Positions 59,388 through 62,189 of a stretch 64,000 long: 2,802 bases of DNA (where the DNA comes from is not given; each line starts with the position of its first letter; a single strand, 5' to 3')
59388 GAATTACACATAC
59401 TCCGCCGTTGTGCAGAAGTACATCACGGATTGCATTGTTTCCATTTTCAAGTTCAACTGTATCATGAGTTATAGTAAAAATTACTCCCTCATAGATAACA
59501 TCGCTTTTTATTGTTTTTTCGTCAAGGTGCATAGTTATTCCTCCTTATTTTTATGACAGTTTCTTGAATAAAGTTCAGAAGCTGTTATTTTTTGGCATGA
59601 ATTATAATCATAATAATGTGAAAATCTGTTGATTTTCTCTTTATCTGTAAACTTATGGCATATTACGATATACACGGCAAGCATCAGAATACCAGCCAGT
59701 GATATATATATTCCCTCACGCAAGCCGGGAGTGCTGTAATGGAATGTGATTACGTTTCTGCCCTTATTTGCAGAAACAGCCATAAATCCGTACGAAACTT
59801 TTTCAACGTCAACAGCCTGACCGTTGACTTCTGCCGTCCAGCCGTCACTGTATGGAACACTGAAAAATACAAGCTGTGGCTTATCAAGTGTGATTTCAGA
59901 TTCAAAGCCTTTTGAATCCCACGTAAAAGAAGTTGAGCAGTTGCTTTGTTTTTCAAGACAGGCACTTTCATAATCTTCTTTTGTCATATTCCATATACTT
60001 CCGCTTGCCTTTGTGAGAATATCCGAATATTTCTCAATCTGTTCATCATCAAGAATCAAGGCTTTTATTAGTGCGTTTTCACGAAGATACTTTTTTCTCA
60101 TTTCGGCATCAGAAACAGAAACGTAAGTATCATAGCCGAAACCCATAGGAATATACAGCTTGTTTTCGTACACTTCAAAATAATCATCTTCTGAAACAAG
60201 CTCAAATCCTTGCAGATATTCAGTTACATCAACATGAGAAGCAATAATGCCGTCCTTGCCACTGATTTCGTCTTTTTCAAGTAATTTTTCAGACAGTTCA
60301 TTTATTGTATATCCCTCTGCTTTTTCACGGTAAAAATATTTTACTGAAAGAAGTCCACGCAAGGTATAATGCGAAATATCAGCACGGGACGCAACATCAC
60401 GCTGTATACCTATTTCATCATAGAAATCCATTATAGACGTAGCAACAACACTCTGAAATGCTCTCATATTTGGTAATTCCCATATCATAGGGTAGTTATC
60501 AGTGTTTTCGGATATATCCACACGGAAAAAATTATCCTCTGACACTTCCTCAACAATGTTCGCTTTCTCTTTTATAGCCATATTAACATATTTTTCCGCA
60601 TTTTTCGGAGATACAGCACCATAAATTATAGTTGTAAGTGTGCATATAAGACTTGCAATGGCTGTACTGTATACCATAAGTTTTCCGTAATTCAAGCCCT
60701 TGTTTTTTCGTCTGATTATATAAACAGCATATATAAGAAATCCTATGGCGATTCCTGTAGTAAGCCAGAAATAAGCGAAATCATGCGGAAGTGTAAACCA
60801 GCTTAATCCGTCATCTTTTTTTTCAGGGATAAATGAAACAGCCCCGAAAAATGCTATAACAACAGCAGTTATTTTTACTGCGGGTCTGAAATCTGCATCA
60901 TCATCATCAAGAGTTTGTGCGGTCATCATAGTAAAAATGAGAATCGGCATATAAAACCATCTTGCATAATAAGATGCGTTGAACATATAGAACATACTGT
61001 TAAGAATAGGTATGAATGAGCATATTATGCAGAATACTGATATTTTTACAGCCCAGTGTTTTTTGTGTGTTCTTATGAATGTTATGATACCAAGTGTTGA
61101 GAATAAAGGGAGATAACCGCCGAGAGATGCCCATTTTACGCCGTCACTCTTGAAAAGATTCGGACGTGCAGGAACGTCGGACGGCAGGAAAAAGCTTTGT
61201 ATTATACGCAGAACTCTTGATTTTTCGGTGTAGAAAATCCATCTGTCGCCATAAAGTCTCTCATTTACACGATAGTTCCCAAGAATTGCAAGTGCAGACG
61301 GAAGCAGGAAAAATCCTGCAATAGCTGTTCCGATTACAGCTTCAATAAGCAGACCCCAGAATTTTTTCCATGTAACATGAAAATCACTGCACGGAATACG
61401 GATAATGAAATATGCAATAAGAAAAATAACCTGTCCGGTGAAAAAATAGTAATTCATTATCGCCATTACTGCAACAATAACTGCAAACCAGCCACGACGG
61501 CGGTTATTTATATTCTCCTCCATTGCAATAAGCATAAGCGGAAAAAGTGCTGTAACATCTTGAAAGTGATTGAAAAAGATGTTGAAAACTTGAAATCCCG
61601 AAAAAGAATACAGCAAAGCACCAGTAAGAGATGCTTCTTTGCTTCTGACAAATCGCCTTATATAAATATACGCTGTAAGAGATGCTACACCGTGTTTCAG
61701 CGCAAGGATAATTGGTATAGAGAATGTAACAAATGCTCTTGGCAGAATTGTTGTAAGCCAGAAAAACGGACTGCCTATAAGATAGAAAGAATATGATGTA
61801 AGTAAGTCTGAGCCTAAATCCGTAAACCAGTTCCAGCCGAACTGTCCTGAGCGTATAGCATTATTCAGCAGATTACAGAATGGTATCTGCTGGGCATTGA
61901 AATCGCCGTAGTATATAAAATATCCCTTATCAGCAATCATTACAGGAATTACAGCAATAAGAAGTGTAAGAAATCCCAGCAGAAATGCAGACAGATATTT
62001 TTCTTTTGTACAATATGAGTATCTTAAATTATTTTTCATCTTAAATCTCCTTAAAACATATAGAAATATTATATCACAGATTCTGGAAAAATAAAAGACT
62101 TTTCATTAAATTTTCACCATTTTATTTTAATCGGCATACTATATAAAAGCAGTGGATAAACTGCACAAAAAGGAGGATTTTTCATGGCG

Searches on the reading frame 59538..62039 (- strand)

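Call 39: search_protein_families(library=pfam, proteins=[window:59538-62039:-], max_evalue=0.0001)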
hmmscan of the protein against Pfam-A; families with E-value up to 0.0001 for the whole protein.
window:59538-62039:- (834 aa): 1 family
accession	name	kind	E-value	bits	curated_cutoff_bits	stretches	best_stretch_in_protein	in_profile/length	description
PF09586.16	YfhO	-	1.9e-89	301.6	28.5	2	19-668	2-626/835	Bacterial membrane protein YfhO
